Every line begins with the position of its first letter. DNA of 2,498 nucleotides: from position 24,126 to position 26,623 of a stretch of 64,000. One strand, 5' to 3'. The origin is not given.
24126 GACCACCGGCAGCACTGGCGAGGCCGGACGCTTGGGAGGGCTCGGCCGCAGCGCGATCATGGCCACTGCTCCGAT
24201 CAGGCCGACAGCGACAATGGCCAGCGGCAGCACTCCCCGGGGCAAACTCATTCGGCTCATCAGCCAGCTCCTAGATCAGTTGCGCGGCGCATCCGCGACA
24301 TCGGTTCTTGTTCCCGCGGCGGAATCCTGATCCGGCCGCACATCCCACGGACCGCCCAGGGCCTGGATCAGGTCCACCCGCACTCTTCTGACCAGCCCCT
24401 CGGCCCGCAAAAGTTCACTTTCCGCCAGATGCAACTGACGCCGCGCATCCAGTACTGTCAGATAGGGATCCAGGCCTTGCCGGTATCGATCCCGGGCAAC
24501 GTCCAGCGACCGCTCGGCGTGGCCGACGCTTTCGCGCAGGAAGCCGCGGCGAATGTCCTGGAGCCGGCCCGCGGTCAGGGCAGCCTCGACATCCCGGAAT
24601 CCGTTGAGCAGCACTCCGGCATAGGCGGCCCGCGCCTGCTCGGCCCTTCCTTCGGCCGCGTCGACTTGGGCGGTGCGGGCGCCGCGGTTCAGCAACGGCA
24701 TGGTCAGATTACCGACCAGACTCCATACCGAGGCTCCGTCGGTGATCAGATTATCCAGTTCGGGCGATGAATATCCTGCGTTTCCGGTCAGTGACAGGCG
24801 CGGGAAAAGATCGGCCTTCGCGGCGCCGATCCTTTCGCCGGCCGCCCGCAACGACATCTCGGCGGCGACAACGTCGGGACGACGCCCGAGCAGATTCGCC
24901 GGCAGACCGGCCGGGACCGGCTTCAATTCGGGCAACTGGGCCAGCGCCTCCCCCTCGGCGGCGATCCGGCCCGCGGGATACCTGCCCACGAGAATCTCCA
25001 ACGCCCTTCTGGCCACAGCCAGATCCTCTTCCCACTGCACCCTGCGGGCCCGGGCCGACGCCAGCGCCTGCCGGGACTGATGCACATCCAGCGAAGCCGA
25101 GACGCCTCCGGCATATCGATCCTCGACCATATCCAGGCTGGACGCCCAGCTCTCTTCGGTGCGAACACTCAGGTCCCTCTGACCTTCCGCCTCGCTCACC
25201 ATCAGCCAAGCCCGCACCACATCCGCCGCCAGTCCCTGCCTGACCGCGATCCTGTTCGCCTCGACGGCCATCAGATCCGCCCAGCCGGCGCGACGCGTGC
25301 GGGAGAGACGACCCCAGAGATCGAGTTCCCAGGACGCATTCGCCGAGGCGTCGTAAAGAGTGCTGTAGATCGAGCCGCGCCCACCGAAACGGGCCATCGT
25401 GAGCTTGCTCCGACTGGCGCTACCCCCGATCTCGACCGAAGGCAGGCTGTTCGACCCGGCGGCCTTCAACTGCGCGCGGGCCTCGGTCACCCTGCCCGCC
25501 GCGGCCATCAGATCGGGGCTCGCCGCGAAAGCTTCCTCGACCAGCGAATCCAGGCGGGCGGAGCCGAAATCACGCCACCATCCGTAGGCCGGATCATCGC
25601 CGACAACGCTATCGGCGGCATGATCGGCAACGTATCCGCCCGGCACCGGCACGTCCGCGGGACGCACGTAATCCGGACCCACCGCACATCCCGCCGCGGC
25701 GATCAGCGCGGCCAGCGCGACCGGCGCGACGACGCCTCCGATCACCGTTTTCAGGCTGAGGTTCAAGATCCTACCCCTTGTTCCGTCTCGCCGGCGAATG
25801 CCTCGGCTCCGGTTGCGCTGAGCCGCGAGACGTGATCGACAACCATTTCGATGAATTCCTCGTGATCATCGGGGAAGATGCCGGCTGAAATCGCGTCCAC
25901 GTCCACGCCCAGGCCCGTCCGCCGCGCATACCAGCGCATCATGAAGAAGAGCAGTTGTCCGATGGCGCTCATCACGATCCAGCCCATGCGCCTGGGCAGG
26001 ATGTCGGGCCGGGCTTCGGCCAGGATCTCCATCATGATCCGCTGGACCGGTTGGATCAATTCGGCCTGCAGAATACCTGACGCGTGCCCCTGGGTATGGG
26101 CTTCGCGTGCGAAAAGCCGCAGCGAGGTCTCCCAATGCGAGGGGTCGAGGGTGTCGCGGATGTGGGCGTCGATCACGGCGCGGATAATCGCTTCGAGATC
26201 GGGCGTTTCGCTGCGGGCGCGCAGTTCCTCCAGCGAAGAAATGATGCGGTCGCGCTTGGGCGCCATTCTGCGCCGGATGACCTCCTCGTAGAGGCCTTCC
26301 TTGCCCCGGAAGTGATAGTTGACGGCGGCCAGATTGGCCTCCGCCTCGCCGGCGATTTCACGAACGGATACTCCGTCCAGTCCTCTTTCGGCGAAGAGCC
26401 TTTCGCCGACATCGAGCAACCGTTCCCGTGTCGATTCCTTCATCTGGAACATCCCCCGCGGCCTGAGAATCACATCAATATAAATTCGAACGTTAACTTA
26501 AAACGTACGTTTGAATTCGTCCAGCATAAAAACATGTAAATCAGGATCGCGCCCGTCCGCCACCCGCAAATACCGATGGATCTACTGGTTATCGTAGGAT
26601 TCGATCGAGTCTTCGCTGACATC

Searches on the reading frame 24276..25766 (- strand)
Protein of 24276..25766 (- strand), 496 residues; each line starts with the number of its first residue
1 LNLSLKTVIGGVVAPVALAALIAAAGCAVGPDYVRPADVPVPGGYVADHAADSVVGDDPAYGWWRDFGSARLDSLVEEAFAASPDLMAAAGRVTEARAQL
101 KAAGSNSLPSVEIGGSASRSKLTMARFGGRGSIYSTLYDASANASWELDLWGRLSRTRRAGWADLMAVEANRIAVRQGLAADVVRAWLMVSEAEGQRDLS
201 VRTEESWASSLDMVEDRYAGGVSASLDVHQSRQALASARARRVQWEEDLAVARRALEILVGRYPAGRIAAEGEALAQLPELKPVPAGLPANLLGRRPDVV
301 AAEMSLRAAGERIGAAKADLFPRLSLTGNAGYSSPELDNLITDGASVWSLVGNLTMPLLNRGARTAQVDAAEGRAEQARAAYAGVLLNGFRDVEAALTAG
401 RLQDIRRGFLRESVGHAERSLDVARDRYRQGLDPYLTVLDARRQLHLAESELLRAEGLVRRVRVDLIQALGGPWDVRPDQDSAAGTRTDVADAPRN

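Call 44: search_protein_families(library=ncbifam, proteins=[window:24276-25766:-], max_evalue=0.00001)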
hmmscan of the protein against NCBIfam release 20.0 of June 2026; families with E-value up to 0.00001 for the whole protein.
window:24276-25766:- (496 aa): 10 families
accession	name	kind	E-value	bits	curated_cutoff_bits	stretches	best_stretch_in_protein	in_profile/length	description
TIGR01845.1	outer_NodT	subfamily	3.5e-102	342.6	210.05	1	19-472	2-459/460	efflux transporter outer membrane subunit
NF033143.1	efflux_OM_AdeK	equivalog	5.8e-67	226.5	900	1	10-474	8-462/480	multidrug efflux RND transporter AdeIJK outer membrane channel subunit AdeK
NF007347.1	PRK09837.1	subfamily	5.4e-57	193.7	598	1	16-474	7-459/461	Cu(I)/Ag(I) efflux RND transporter outer membrane protein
NF033142.1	efflux_OM_AdeC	exception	3.4e-51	174.3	975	1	70-472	62-460/465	multidrug efflux RND transporter AdeABC outer membrane channel subunit AdeC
TIGR01844.1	type_I_sec_TolC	subfamily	2.5e-35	122.3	225.15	1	72-471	5-398/414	TolC family outer membrane protein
NF007390.0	PRK09915.1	equivalog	1.3e-29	103.3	597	1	56-475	53-480/488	MdtP family multidrug efflux transporter outer membrane subunit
NF008524.1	PRK11459.1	equivalog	6.6e-26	91.1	650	1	16-473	11-475/478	multidrug resistance outer membrane protein MdtQ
NF047721.1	ToxDrgExpTdeA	equivalog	1.1e-20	74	550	1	62-441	49-420/455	toxin/drug exporter TdeA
NF007002.0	PRK09465.1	equivalog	3.2e-08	32.6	495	1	77-452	31-405/460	outer membrane channel protein TolC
NF052390.1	efflux_OMP_AbuO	equivalog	1.3e-06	27.4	700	1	176-455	137-415/447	multidrug efflux outer membrane protein AbuO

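Call 45: search_protein_families(library=pfam, proteins=[window:24276-25766:-], max_evalue=0.001)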
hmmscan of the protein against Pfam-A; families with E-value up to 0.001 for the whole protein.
window:24276-25766:- (496 aa): 1 family
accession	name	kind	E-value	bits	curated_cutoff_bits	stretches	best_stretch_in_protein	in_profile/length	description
PF02321.23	OEP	-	1.5e-42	146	22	2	294-471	10-187/187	Outer membrane efflux protein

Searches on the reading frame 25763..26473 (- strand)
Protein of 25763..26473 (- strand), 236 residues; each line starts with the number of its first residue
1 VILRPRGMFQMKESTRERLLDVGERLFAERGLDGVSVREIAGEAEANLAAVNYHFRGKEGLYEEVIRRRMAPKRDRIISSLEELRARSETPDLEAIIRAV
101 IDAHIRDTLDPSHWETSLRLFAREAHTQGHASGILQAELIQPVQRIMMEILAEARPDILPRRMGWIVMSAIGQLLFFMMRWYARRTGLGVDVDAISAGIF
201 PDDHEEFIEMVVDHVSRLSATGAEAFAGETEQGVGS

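Call 44: search_protein_families(library=ncbifam, proteins=[window:25763-26473:-], max_evalue=0.00001)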
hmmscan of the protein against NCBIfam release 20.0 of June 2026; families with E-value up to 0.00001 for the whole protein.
window:25763-26473:- (236 aa): 10 families
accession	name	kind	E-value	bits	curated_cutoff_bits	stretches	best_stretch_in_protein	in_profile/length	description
NF053516.1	TranRepPrsAVib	equivalog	1.5e-21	77.2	300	1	11-179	3-171/208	TetR family transcriptional repressor PsrA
NF037937.1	septum_RefZ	equivalog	1.2e-14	54.7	180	1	16-101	1-86/195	forespore capture DNA-binding protein RefZ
TIGR03384.1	betaine_BetI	equivalog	2.8e-11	43.5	201.3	1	10-126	4-115/189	choline-binding transcriptional repressor BetI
NF001978.0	PRK00767.1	equivalog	1.3e-08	34.9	118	1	10-107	5-101/197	transcriptional regulator BetI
NF041196.1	ScbR_bind_reg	equivalog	2e-08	34.6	150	1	14-154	6-135/191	ScbR family autoregulator-binding transcription factor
NF007949.0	PRK10668.1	equivalog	1e-07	31.7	271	1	11-68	8-65/216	multidrug efflux transporter transcriptional repressor AcrR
NF050111.1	TransRegSACE7040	equivalog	7.1e-07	29.3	250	1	15-110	2-91/186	SACE_7040 family transcriptional regulator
TIGR03613.1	RutR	equivalog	1.5e-06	28.2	368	1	12-218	6-194/202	pyrimidine utilization regulatory protein R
NF008587.1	PRK11552.1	equivalog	4.9e-06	26.4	365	1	13-152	6-148/213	transcriptional regulator CecR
NF051852.1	efflux_TF_MtrR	exception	7.9e-06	25.8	280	0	14-80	10-76/205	multidrug efflux system transcriptional repressor MtrR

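Call 45: search_protein_families(library=pfam, proteins=[window:25763-26473:-], max_evalue=0.001)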
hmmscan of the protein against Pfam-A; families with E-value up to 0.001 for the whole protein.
window:25763-26473:- (236 aa): 2 families
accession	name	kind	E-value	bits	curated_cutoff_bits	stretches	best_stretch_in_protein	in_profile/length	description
PF00440.29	TetR_N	-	2.2e-13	50.2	24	1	19-65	1-47/47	Bacterial regulatory proteins, tetR family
PF17939.6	TetR_C_30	-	0.00056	20.6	26.3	0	101-183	4-87/115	Tetracyclin repressor-like, C-terminal domain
